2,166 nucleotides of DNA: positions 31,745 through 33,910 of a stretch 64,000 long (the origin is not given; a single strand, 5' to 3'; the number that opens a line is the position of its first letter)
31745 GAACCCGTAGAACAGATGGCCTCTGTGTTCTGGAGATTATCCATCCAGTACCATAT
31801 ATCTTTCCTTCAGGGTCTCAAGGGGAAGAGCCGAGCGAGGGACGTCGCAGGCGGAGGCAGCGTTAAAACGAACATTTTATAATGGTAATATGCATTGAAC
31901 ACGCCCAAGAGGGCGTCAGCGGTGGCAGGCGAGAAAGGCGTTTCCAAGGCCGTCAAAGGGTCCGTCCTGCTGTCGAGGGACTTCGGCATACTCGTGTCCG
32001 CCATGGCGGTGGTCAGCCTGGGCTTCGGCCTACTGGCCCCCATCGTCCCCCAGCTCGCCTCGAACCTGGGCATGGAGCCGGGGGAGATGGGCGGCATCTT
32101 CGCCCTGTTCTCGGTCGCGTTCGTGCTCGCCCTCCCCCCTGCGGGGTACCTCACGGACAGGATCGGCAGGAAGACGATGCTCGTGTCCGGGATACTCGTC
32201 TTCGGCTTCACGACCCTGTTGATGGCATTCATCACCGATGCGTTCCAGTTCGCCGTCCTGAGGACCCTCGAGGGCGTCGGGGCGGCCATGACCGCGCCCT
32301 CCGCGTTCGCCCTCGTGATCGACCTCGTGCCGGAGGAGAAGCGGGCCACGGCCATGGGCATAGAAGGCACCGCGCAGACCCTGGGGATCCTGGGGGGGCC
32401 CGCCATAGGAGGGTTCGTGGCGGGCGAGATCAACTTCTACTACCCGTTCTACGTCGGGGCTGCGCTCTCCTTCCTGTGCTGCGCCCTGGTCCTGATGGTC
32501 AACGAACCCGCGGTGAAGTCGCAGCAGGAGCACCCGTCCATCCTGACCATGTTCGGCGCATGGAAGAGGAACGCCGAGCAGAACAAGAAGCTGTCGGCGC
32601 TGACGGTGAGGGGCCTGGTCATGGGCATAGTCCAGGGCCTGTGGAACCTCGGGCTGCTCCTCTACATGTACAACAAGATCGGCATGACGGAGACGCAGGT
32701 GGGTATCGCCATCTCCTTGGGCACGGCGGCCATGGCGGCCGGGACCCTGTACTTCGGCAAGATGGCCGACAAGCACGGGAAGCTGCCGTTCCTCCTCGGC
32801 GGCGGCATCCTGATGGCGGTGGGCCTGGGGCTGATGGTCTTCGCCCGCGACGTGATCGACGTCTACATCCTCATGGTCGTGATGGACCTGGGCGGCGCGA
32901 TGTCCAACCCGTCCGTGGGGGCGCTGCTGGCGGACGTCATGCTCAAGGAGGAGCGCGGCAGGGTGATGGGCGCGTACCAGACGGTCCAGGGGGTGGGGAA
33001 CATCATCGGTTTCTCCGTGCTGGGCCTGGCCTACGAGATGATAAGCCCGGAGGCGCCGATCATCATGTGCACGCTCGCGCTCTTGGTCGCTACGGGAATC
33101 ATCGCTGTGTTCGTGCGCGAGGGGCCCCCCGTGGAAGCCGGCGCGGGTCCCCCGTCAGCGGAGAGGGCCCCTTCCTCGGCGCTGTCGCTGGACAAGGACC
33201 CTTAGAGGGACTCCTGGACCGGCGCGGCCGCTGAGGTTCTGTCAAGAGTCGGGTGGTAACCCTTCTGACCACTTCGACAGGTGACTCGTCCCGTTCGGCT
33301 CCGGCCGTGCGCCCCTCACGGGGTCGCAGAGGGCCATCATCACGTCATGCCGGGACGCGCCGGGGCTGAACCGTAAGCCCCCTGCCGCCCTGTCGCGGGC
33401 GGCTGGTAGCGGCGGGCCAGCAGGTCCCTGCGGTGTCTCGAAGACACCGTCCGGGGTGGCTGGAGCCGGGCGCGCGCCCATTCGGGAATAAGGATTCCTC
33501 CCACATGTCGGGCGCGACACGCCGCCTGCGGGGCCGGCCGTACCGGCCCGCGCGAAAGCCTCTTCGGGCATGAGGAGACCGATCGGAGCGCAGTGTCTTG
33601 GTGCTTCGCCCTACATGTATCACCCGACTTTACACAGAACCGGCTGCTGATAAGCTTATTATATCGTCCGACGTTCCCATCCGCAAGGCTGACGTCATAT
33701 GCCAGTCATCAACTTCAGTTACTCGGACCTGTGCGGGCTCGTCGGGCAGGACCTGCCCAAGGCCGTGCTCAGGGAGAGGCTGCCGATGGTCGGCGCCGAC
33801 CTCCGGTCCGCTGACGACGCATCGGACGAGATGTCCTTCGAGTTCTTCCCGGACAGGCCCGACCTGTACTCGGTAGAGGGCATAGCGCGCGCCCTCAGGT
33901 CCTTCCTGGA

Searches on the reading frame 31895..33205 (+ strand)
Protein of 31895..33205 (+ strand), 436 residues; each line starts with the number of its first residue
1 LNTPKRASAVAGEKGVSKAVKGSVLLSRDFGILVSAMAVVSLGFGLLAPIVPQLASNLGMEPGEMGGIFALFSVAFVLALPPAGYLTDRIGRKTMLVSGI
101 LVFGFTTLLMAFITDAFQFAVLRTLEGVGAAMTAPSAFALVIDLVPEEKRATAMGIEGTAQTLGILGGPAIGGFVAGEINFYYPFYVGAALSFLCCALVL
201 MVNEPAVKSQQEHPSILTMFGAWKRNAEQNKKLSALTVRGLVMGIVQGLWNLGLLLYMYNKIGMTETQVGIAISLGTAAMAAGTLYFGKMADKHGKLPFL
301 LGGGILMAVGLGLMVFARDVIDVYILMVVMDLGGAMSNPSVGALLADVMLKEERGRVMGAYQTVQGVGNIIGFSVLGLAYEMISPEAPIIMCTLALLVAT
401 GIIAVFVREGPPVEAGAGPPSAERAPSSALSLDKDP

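Call 9: search_protein_families(library=pfam, proteins=[window:31895-33205:+])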
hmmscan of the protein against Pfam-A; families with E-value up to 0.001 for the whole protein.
window:31895-33205:+ (436 aa): 5 families
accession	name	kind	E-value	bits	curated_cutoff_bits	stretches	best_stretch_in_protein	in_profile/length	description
PF07690.21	MFS_1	-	1.6e-65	221.8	33.4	2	34-218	2-194/347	Major Facilitator Superfamily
PF13347.12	MFS_2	-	2.3e-15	56.5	27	2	178-355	168-356/427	MFS/sugar transport protein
PF00083.30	Sugar_tr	-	9.2e-10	38.4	22.3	1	65-204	48-193/452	Sugar (and other) transporter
PF05977.19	MFS_3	-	1.1e-08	34.5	27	1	76-417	59-402/524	Transmembrane secretion effector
PF12832.13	MFS_1_like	-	1.3e-07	31.5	25.2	1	24-177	208-359/373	MFS_1 like family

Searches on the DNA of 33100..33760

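Call 4: search_rna_families(source=window, start=33100, end=33760, threshold=evalue, max_evalue=10, show_alignments=4)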
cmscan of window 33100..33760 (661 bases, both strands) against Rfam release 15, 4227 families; matches with E-value up to 10: 4.
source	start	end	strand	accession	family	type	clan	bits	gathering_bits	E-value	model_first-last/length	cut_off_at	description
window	33175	33235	+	RF00897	mir-675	Gene; miRNA;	-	19.9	86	2.1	1-73/73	no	mir-675 microRNA precursor family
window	33348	33404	+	RF00981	mir-939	Gene; miRNA;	-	19.7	84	1.1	1-82/82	no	mir-939 microRNA precursor family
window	33186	33226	+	RF03994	mir-7558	Gene; miRNA;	-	17.5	80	1.9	1-51/51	no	mir-7558 microRNA precursor family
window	33100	33164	-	RF02136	HTT-AS1_3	Gene; lncRNA;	-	13.1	70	7.1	1-60/60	no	HTT antisense RNA 1 conserved region 3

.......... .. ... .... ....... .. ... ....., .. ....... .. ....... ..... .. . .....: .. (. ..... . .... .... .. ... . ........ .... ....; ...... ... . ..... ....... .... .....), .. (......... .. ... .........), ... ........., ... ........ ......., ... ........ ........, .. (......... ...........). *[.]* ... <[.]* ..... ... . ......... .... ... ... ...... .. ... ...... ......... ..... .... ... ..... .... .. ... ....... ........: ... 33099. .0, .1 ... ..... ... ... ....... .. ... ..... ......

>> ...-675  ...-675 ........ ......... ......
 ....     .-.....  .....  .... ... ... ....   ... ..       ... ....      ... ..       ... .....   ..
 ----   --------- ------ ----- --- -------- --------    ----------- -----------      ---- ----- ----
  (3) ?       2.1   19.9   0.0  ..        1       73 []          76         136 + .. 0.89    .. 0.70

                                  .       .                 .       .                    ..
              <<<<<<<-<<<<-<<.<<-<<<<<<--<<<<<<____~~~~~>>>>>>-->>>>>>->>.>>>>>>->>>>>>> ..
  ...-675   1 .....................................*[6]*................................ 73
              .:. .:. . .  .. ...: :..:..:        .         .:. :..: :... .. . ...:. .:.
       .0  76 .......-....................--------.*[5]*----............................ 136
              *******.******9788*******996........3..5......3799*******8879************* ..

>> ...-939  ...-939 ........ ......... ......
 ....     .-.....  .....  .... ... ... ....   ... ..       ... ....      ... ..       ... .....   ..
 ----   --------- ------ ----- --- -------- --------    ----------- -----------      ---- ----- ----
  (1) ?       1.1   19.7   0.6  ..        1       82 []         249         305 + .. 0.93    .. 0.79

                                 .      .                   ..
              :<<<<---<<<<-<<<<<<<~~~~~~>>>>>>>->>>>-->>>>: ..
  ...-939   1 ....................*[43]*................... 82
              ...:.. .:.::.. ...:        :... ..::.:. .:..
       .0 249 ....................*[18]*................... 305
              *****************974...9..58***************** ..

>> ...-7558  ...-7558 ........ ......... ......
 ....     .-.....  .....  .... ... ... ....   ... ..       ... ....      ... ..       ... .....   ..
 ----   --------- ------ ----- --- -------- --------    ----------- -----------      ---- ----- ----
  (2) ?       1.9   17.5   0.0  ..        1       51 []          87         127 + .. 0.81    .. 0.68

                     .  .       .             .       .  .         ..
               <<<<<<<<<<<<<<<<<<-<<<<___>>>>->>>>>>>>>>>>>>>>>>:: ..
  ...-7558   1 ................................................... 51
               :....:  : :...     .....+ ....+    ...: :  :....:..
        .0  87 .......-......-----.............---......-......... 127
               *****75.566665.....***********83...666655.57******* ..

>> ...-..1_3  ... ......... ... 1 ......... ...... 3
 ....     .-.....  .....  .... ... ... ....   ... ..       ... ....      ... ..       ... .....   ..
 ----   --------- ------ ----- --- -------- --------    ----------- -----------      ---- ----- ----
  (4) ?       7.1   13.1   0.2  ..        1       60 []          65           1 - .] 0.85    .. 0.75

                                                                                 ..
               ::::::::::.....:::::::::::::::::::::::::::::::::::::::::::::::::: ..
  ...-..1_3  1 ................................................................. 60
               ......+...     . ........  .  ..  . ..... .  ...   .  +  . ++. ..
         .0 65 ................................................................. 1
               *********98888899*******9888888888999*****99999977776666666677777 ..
